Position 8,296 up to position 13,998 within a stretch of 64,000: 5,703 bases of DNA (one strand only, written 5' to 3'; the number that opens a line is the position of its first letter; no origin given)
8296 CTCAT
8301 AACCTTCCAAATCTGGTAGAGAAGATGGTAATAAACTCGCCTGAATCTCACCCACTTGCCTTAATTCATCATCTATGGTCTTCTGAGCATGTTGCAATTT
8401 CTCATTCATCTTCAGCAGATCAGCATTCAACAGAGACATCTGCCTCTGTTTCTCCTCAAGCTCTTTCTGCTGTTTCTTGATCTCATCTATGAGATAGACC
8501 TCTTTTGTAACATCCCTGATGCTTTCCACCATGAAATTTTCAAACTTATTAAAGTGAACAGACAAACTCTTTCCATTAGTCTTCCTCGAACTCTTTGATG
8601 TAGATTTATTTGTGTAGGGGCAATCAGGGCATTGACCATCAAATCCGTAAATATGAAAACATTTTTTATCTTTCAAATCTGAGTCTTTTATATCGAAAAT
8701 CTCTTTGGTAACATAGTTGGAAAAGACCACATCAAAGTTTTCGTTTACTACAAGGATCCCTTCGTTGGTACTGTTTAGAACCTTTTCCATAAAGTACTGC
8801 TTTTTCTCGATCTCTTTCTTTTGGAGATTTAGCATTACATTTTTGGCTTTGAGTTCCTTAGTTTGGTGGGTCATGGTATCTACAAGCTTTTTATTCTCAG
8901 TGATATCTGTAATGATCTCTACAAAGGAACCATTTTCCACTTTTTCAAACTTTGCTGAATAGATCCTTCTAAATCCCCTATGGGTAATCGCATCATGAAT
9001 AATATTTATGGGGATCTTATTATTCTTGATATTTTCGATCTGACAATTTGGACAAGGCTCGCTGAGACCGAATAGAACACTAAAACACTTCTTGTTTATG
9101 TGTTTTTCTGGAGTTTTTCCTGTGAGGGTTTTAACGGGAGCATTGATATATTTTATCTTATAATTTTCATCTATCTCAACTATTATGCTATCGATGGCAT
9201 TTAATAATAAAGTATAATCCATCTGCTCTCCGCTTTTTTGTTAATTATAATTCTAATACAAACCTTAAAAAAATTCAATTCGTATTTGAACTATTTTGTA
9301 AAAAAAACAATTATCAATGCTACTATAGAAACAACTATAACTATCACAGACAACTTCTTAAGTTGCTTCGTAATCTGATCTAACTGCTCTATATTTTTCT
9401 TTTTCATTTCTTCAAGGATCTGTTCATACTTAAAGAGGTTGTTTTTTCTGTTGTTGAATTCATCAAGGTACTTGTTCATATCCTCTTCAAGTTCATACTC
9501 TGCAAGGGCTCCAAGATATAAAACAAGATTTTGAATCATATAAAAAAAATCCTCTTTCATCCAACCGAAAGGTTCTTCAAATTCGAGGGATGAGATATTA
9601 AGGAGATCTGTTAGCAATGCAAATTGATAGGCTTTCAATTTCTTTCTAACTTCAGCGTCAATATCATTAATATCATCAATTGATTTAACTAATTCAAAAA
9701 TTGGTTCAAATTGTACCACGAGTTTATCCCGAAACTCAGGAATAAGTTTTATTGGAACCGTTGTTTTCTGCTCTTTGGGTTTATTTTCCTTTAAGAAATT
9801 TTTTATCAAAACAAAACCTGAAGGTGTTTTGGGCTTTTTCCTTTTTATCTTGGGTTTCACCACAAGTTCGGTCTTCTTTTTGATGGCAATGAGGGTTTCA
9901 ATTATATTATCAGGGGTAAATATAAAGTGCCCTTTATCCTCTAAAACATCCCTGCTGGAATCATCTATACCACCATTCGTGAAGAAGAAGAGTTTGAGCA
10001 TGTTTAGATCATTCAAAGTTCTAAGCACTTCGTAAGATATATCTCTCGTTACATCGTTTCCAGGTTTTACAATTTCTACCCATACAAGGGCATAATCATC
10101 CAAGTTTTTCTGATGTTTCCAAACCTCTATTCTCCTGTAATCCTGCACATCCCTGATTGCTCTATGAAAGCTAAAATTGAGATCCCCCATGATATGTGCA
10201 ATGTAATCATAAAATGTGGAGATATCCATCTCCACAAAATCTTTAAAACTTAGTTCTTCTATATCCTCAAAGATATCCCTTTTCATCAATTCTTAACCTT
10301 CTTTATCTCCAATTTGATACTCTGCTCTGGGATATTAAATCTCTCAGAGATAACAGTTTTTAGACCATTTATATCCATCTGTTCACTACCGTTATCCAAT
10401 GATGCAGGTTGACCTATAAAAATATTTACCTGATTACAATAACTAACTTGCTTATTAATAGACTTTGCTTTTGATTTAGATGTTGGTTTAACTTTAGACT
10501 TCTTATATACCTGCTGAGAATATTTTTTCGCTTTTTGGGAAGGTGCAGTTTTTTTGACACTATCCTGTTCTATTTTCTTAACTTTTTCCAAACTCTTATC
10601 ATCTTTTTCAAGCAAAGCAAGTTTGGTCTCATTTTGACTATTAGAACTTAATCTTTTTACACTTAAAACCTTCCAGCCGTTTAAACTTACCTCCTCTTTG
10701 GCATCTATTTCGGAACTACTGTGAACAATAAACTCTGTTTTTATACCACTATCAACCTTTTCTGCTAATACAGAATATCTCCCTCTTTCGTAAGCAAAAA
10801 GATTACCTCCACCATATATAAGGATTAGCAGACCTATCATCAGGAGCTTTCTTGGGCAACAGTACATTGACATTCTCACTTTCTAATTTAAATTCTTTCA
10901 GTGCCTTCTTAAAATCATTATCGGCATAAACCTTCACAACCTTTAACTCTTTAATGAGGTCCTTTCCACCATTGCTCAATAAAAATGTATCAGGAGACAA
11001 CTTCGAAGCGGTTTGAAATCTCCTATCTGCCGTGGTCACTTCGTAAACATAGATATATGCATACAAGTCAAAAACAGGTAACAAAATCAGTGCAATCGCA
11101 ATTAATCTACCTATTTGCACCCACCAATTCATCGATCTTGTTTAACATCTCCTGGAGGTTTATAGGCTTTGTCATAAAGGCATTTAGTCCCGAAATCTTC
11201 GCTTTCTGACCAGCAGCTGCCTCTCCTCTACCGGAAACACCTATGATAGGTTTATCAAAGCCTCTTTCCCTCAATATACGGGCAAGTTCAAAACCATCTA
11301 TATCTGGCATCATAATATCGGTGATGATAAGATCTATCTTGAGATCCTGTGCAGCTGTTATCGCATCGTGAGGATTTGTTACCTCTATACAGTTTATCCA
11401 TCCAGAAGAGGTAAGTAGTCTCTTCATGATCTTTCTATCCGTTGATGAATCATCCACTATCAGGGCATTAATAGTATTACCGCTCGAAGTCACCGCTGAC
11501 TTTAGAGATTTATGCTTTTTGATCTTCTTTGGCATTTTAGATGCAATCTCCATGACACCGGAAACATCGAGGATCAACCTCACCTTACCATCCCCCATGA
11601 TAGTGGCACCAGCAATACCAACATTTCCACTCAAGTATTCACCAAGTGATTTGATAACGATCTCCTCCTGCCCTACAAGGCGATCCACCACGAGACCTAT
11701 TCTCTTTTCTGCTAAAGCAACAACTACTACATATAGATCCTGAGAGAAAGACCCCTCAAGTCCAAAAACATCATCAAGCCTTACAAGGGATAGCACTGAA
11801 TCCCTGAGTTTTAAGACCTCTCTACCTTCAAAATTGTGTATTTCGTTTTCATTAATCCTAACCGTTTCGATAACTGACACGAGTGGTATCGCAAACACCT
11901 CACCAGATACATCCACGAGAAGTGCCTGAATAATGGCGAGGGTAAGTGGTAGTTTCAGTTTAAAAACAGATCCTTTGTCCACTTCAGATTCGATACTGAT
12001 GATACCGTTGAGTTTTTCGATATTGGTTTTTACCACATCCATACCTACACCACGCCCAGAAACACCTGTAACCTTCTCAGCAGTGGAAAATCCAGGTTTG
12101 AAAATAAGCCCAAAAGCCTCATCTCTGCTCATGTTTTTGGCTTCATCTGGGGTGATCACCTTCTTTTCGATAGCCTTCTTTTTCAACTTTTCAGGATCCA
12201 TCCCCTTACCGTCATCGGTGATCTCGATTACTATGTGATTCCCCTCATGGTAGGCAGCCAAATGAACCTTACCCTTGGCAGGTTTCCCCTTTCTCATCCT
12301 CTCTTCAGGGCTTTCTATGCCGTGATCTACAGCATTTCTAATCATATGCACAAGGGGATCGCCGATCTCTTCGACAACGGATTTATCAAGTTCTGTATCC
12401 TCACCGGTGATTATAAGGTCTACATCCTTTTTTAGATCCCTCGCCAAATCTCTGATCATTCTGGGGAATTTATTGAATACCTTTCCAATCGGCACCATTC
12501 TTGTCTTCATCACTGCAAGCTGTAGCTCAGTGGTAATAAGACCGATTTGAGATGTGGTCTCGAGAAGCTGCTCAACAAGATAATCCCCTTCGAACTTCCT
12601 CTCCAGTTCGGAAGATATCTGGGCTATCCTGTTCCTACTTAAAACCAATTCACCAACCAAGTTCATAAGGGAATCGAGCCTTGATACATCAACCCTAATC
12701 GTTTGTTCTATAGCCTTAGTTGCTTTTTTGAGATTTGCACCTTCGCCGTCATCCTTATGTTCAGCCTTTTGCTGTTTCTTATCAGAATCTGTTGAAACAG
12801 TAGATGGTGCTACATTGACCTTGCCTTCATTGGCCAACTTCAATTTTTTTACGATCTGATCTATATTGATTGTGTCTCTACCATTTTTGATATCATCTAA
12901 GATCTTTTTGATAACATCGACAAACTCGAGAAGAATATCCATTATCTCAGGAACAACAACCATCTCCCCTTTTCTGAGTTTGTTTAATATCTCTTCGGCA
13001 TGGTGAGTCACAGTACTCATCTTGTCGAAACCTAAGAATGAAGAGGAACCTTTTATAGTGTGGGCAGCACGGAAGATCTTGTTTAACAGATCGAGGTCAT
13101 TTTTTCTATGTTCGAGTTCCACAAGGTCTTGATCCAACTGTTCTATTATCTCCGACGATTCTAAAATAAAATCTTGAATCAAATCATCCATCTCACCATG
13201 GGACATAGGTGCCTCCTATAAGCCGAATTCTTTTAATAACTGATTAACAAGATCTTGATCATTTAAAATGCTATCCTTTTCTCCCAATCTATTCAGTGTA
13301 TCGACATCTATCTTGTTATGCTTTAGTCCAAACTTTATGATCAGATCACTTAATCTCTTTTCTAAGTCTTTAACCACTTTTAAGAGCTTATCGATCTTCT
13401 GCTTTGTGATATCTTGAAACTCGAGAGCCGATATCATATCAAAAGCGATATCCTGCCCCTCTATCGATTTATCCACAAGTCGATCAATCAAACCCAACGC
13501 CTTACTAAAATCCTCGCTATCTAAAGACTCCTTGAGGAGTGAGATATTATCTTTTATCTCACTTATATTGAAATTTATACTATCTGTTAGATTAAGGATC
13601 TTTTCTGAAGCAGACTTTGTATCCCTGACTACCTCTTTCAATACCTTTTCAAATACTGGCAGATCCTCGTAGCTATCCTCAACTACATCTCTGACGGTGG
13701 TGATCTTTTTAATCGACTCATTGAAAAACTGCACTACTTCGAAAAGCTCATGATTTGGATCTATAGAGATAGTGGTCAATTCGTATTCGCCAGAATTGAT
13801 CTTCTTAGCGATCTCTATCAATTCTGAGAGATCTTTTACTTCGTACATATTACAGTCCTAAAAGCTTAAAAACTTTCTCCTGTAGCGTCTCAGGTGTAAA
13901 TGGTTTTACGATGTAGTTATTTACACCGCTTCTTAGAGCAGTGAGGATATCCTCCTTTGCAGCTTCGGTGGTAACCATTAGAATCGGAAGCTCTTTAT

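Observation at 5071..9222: Kinase-less partner-switching module (PAS-PAS-PP2C + STAS + STAS-HEAT fusion) spliced into the chemotaxis operon next to cheR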

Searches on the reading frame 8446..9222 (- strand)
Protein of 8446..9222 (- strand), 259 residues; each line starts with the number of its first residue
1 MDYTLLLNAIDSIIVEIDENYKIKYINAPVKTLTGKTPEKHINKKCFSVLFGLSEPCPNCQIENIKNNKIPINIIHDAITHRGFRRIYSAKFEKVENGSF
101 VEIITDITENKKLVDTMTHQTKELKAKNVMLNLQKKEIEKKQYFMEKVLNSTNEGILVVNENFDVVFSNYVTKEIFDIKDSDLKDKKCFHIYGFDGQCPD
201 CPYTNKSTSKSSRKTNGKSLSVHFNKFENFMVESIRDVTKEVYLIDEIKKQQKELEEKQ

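Call 51: search_solved_structures(query=window:8446-9222:-, max_evalue=1, show_alignments=2)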
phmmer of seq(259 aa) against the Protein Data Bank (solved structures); distinct sequences matched with E-value up to 1: 2.
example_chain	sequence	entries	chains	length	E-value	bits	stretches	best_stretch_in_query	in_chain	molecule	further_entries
7jl6_A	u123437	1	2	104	0.072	16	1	146-184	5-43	Sensor protein SrrB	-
8i3e_C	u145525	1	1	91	0.26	14.1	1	103-182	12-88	MKIAA0559 protein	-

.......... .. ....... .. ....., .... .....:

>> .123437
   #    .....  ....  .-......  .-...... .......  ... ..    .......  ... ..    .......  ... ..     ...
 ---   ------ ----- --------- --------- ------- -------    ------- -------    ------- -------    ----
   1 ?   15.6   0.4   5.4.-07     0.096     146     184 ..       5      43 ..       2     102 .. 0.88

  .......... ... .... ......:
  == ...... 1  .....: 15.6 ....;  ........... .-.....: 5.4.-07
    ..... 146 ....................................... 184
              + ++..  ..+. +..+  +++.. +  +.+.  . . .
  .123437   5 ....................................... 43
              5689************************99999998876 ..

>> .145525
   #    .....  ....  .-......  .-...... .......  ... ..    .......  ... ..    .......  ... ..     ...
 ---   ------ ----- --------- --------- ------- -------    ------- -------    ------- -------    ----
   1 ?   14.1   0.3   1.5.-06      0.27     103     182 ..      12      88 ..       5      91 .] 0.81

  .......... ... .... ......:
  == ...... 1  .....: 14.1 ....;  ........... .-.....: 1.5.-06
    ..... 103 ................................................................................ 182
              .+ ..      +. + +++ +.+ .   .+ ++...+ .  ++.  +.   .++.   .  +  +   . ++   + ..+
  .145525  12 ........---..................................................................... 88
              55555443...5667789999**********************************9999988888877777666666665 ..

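Call 76: predict_structure(alignment_id=A3)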
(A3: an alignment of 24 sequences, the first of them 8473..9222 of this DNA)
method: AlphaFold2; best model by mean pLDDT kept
length: 250 residues; sequences in the alignment: 24
mean_pLDDT: 90.9   pTM: 0.55
mean pLDDT of the five models: 90.9, 89.9, 89.5, 89.2, 88.2
residues with pLDDT >= 90: 180; 70-90: 69; 50-70: 1; < 50: 0
segments of 3 or more residues with pLDDT < 50: none
pLDDT, mean of each block of 10 residues (from residue 1): 85 94 95 94 95 90 88 92 93 90 95 91 93 95 92 93 92 88 82 87 85 89 92 93 91
secondary structure, 60 per line:
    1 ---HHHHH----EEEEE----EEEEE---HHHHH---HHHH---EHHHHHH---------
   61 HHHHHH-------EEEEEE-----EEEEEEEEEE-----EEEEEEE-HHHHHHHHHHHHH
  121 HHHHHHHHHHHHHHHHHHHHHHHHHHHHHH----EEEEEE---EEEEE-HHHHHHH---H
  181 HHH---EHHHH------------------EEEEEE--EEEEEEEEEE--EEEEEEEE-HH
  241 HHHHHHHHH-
elements in order: H4-8 E13-17 E22-26 H30-34 H38-41 H46-51 H61-66 E74-79 E85-94 E100-106 H108-150 E155-160 E164-168 H170-176 H180-183 H188-191 E210-215 E218-227 E230-237 H239-249

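Call 79: fold_search(model_id=the predicted structure, library=pdb)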
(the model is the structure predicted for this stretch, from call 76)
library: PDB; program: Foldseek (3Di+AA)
matches with E <= 10: 1343; with E <= 0.001: 292
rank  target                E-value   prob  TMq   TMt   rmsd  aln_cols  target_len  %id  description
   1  9a5d_A                4.4e-11  1.00  0.40  0.18  25.3       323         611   13  Integrative model of WALK-YYCH by crosslinking MS and deep learning (released 2024-09-18)
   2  9ce0_B                4.6e-11  1.00  0.32  0.12  18.7       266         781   12  DosP Apo Bent form (released 2024-11-20)
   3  9cmf_A                1.1e-10  1.00  0.35  0.12  17.5       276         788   12  Substrate bound DosP (released 2024-11-20)
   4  9qq6_A                1.2e-10  1.00  0.38  0.21  16.5       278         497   14  Structure of the Azotobacter vinelandii NifL-NifA complex (released 2025-06-18)
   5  9bkv_A                1.8e-10  1.00  0.36  0.13  17.8       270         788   12  DosP R97A bent form (released 2024-11-20)
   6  9bgv_A                2.7e-10  1.00  0.36  0.13  17.5       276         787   12  DosP R97A straight form (released 2024-11-20)
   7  9cdr_A                2.9e-10  1.00  0.33  0.12  18.7       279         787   12  DosP Apo straight form (released 2024-11-20)
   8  9bkv_B                1.4e-09  1.00  0.35  0.13  17.3       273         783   13  DosP R97A bent form (released 2024-11-20)
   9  6pps_B                2.8e-09  1.00  0.39  0.38   9.2       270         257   13  A blue light illuminated LOV-PAS construct from the LOV-HK sensory protein from Brucella abortus (construct 15-273) (released 2020-07-15)
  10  6pps_A                2.9e-09  1.00  0.36  0.35   9.8       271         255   13  A blue light illuminated LOV-PAS construct from the LOV-HK sensory protein from Brucella abortus (construct 15-273) (released 2020-07-15)
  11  6ph4_B                4.6e-09  1.00  0.37  0.22  13.1       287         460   12  Full length LOV-PAS-HK construct from the LOV-HK sensory protein from Brucella abortus (light-adapted, construct 15-48 (released 2020-12-30)
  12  8js5_A                5.5e-09  1.00  0.34  0.34  16.7       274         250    9  Dimeric PAS domains of oxygen sensor FixL with ferric unliganded heme (released 2024-06-26)
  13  6pps_D                7.7e-09  1.00  0.37  0.36   9.7       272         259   12  A blue light illuminated LOV-PAS construct from the LOV-HK sensory protein from Brucella abortus (construct 15-273) (released 2020-07-15)
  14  4hh2_B                7.7e-09  1.00  0.32  0.23  26.3       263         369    9  Structure of PpsR without the HTH motif from Rb. sphaeroides (released 2013-06-05)
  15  6pps_C                8.7e-09  1.00  0.37  0.36  10.6       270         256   13  A blue light illuminated LOV-PAS construct from the LOV-HK sensory protein from Brucella abortus (construct 15-273) (released 2020-07-15)
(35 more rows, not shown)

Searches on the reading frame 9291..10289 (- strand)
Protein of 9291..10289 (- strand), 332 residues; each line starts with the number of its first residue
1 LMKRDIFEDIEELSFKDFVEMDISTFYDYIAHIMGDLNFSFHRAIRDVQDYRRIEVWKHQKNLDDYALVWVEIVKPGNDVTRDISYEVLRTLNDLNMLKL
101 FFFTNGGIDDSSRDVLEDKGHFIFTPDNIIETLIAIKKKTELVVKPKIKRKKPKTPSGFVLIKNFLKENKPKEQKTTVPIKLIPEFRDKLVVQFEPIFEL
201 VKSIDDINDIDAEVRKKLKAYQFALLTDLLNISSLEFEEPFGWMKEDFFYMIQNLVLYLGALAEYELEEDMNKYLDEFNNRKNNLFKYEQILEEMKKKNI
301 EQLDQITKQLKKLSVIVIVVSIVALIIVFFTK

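Call 3: search_protein_families(library=pfam, proteins=[window:9291-10289:-], max_evalue=0.01)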
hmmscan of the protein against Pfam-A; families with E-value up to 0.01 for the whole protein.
window:9291-10289:- (332 aa): 0 families

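Call 40: search_protein_families(library=ncbifam, proteins=[window:9291-10289:-], max_evalue=0.1)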
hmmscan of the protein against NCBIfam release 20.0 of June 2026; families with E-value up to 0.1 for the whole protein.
window:9291-10289:- (332 aa): 1 family
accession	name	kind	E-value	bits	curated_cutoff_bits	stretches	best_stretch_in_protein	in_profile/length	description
TIGR04527.1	mycoplas_twoTM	subfamily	0.0027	17.4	125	1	266-315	72-121/248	MG_279/MG_280 family protein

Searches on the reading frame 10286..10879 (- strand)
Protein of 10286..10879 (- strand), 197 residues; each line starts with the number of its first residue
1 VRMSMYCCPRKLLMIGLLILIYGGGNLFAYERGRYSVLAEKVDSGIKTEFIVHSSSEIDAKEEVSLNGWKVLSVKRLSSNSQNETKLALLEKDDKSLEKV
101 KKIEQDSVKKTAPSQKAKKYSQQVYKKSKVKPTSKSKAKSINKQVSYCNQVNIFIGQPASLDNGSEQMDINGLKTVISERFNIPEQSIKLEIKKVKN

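Call 4: search_protein_families(library=pfam, proteins=[window:10286-10879:-], max_evalue=0.01)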
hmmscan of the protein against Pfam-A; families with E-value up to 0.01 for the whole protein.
window:10286-10879:- (197 aa): 0 families

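Call 40: search_protein_families(library=ncbifam, proteins=[window:10286-10879:-], max_evalue=0.1)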
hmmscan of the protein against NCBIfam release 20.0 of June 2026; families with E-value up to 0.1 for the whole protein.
window:10286-10879:- (197 aa): 3 families
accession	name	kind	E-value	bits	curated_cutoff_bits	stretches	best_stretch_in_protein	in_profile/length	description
NF047754.1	LRR20_Nterm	exception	0.002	17.8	105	1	10-41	9-40/53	E-cadherin-binding leucine-rich repeat protein LRR20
NF047875.1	5nuc_LPXTG_Strp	exception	0.0036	15.8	1050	1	20-177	518-675/684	surface-anchored 5'-nucleotidase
TIGR02505.1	RTPR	equivalog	0.022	12.9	340.05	1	85-170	281-367/724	ribonucleoside-triphosphate reductase, adenosylcobalamin-dependent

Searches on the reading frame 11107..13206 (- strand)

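Call 4: search_protein_families(library=pfam, proteins=[window:11107-13206:-], max_evalue=0.01)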
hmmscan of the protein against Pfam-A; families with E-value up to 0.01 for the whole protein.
window:11107-13206:- (699 aa): 7 families
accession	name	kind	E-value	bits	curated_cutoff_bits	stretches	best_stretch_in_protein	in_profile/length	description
PF01584.24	CheW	-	3.8e-28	98.3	23.5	1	427-553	1-135/138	CheW-like domain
PF00072.30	Response_reg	-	6.2e-23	81.5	30.2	1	582-691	2-110/111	Response regulator receiver domain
PF02895.20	H-kinase_dim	-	5.3e-21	75.3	23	1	167-235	1-68/68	Signal transducing histidine kinase, homodimeric domain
PF02518.31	HATPase_c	-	4.2e-20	72.7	26.4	1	283-422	4-110/111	Histidine kinase-, DNA gyrase B-, and HSP90-like ATPase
PF01627.28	Hpt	-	1.1e-16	61.3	24.6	1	8-106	1-81/84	Hpt domain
PF13581.12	HATPase_c_2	-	0.0031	17.9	27.4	1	288-355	39-92/127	Histidine kinase-like ATPase domain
PF13589.12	HATPase_c_3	-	0.0038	17.7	25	0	314-380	22-89/137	Histidine kinase-, DNA gyrase B-, and HSP90-like ATPase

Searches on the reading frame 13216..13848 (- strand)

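Call 4: search_protein_families(library=pfam, proteins=[window:13216-13848:-], max_evalue=0.01)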
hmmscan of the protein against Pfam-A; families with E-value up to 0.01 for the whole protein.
window:13216-13848:- (210 aa): 1 family
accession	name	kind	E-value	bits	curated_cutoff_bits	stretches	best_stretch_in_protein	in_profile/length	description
PF04344.18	CheZ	-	2.6e-09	37.7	30.7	1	42-209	14-202/203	Chemotaxis phosphatase, CheZ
